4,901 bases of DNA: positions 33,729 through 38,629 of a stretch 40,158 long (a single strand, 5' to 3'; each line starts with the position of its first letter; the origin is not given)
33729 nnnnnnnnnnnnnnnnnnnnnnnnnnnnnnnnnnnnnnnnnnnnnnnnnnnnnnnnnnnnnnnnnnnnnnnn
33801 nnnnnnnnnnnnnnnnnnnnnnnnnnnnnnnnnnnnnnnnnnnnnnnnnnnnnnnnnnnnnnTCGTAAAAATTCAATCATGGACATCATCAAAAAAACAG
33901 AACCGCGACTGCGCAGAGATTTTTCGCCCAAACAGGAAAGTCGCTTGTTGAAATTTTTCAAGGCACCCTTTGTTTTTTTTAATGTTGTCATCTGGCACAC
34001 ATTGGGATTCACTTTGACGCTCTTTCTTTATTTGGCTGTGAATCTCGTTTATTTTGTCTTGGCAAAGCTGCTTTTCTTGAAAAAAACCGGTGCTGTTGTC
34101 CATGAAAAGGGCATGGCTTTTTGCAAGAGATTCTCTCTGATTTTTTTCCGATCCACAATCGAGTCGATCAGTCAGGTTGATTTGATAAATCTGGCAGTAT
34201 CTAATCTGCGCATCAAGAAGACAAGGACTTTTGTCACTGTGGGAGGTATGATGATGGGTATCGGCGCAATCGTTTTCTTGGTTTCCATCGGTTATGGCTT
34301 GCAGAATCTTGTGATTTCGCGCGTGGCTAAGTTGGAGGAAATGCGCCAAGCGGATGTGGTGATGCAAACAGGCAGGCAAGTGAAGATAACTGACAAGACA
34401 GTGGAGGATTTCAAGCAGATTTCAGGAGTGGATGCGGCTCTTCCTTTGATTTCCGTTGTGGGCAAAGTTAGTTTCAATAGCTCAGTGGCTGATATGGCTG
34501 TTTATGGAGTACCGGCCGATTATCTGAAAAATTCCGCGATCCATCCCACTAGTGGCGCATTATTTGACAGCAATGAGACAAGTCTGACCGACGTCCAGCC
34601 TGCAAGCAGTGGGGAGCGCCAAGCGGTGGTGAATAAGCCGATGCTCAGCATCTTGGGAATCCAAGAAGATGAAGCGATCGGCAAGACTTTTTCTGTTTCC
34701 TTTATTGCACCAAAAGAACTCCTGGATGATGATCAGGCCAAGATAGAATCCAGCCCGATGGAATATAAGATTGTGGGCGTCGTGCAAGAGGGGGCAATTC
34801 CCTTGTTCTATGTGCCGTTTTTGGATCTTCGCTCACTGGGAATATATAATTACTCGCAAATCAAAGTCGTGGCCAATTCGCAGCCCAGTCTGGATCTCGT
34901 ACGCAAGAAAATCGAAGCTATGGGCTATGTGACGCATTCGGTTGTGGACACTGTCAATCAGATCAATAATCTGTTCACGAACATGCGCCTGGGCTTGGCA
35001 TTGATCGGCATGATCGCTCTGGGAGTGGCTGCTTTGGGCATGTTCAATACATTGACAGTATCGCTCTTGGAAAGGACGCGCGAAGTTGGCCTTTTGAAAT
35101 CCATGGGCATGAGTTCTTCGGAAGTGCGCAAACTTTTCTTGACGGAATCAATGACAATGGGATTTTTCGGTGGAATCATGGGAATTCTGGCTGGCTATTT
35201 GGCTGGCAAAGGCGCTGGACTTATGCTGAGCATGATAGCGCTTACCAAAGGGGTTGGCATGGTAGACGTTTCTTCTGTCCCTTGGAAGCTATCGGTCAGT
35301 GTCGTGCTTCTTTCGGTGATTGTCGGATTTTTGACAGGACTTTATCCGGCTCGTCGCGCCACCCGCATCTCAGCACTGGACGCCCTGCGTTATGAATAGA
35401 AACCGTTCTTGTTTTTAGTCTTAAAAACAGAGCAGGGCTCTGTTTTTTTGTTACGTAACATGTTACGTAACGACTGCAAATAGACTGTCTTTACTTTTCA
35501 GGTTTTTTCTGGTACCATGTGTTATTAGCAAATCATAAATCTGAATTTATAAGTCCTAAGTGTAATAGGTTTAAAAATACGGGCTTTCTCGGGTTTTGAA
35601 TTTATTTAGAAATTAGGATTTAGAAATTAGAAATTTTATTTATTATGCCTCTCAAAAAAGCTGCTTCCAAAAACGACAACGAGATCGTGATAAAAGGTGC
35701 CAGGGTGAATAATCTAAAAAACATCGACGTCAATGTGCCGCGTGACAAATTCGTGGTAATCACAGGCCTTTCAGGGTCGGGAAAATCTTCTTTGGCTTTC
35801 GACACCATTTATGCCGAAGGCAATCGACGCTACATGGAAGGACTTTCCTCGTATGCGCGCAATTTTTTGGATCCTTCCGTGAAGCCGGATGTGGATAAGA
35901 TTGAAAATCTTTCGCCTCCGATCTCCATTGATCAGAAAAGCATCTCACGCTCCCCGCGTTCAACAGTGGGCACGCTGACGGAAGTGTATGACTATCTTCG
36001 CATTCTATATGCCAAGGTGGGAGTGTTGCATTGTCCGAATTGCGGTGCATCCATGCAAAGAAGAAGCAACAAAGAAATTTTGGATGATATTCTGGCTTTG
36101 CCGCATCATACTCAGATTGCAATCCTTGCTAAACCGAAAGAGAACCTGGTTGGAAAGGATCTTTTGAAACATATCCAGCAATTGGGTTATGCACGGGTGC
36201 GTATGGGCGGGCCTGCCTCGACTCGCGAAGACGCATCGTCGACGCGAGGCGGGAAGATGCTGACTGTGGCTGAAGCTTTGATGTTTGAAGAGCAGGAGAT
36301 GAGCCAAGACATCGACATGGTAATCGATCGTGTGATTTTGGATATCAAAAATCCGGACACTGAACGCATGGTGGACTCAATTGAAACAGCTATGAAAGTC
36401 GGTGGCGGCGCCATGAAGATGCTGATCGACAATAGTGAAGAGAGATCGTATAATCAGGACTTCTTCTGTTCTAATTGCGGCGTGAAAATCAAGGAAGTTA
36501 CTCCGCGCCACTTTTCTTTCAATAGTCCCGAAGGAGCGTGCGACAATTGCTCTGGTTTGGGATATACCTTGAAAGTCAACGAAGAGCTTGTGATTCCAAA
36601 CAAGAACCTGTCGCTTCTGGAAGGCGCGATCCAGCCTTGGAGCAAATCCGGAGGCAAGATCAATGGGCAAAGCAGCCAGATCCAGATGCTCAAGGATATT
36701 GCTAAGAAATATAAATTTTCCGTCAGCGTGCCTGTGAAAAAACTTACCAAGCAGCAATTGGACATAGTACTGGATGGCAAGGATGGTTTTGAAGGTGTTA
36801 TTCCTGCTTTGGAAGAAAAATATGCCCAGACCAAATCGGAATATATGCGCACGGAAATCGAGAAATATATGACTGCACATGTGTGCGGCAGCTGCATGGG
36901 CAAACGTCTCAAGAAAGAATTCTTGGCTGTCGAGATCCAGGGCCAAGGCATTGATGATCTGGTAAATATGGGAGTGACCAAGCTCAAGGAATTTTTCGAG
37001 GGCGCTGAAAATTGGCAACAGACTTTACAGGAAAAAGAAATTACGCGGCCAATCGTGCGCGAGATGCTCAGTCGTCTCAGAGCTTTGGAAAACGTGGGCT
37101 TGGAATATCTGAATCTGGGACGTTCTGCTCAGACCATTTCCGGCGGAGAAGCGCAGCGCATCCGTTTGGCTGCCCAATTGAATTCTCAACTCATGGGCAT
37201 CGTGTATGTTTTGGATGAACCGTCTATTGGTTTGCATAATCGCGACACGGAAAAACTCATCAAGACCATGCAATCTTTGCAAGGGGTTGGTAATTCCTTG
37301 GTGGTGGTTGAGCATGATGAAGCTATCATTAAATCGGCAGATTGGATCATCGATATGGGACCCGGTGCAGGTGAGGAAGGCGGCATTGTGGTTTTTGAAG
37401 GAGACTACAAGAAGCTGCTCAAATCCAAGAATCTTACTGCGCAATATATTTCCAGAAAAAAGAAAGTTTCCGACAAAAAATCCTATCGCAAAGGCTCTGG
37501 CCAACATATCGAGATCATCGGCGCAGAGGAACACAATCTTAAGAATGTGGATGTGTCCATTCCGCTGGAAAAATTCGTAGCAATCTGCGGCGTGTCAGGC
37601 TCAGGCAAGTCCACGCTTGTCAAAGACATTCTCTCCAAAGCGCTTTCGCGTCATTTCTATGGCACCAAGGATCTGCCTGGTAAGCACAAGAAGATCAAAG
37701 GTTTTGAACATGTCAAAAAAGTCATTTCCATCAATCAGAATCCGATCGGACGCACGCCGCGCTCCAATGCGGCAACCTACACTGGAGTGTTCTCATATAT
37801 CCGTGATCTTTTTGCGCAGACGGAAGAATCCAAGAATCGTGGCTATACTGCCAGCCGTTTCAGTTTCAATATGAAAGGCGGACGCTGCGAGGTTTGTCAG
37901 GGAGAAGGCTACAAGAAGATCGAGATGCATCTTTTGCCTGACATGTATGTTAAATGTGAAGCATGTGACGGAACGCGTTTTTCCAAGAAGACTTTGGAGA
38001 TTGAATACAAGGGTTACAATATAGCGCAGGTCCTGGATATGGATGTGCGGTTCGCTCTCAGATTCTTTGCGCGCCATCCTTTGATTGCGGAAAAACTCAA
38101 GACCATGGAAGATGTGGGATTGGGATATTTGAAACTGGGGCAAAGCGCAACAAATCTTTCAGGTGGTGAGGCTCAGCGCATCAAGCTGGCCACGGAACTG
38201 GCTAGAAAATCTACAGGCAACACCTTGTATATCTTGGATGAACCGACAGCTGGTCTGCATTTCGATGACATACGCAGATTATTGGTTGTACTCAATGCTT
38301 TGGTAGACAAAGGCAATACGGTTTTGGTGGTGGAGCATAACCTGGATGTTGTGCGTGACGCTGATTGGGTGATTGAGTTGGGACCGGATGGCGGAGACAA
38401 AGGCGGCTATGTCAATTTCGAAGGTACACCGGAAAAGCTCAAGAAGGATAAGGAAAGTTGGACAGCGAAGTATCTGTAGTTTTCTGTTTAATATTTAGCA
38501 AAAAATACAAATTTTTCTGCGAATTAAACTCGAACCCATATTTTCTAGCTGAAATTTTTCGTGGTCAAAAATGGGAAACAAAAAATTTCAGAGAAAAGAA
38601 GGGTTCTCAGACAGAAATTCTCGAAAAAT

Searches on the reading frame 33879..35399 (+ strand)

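Call 46: search_protein_families(library=pfam, proteins=[window:33879-35399:+], max_evalue=0.00001)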
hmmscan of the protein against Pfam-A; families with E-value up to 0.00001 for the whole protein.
window:33879-35399:+ (506 aa): 2 families
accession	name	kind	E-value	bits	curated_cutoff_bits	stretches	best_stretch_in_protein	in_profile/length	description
PF12704.14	MacB_PCD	-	3.4e-18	67.1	27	1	117-347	1-206/207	MacB-like periplasmic core domain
PF02687.27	FtsX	-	2.6e-17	63.4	25.5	1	375-498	2-119/120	FtsX-like permease C-terminal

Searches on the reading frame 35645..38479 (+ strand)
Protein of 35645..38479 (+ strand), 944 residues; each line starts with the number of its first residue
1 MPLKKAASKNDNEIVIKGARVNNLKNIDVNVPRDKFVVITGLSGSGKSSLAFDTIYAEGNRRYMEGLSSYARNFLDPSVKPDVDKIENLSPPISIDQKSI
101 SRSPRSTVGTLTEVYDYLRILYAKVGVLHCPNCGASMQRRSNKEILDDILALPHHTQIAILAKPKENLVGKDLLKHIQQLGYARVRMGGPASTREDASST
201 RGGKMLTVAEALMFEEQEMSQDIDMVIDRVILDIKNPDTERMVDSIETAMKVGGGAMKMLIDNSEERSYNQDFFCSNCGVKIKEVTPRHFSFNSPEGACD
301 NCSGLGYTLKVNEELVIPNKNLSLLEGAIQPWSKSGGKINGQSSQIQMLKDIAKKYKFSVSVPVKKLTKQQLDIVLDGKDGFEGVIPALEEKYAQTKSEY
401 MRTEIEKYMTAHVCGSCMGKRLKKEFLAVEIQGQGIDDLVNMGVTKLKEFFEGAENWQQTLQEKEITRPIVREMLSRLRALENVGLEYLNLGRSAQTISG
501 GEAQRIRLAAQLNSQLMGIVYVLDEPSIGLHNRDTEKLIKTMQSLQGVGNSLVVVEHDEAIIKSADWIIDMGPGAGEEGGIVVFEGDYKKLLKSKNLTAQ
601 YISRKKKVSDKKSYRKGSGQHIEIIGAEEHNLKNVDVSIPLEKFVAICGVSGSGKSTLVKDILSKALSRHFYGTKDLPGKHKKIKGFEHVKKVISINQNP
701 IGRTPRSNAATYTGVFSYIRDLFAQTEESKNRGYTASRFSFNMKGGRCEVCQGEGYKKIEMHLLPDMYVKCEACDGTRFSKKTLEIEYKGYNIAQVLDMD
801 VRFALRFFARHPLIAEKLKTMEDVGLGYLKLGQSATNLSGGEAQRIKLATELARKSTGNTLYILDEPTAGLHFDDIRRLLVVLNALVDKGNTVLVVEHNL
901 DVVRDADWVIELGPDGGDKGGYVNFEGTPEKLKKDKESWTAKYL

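Call 60: search_protein_families(library=pfam, proteins=[window:35645-38479:+], max_evalue=0.01)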
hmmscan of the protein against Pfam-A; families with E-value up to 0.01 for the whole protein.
window:35645-38479:+ (944 aa): 27 families (the best 25 are shown)
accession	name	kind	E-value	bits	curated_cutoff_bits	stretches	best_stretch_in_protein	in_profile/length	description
PF17755.6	UvrA_DNA-bind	-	1.2e-24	87.2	23.2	1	313-407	2-110/110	UvrA DNA-binding domain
PF00005.33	ABC_tran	-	1.8e-22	80.9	25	1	632-869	1-137/137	ABC transporter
PF02463.25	SMC_N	-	9.5e-13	48.5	40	1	631-911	12-210/220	RecF/RecN/SMC N terminal domain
PF17760.6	UvrA_inter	-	2.1e-12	47.3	23.3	1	141-260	2-106/109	UvrA interaction domain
PF13304.12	AAA_21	-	4.6e-08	33.9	27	1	834-896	234-296/304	AAA domain, putative AbiEii toxin, Type IV TA system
PF13555.12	AAA_29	-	3.8e-07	30.2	27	0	630-659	10-39/61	P-loop containing region of AAA domain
PF13191.12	AAA_16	-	1.5e-06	29.3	32.6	0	643-679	25-58/167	AAA ATPase domain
PF20703.3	nSTAND1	-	1.5e-06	28.6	27.1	0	29-51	28-50/379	Novel STAND NTPase 1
PF03193.22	RsgA_GTPase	-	1.5e-06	28.5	30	1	608-666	72-131/174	RsgA GTPase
PF20720.3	nSTAND3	-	3.9e-06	27.1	27.2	0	642-671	17-46/155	Novel STAND NTPase 3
PF13401.12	AAA_22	-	9.9e-06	26.3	27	0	643-669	6-34/130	AAA domain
PF25199.1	nSTAND_NTPase5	-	3.7e-05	24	34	0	643-667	42-66/145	Novel STAND NTPase 5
PF01637.24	ATPase_2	-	5.9e-05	23.4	33.2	0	643-730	21-109/225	ATPase domain predominantly from Archaea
PF13481.12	AAA_25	-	0.00013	22.1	27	0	638-667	29-58/195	AAA domain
PF13238.12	AAA_18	-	0.00016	22.6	29.4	0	645-667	1-22/128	AAA domain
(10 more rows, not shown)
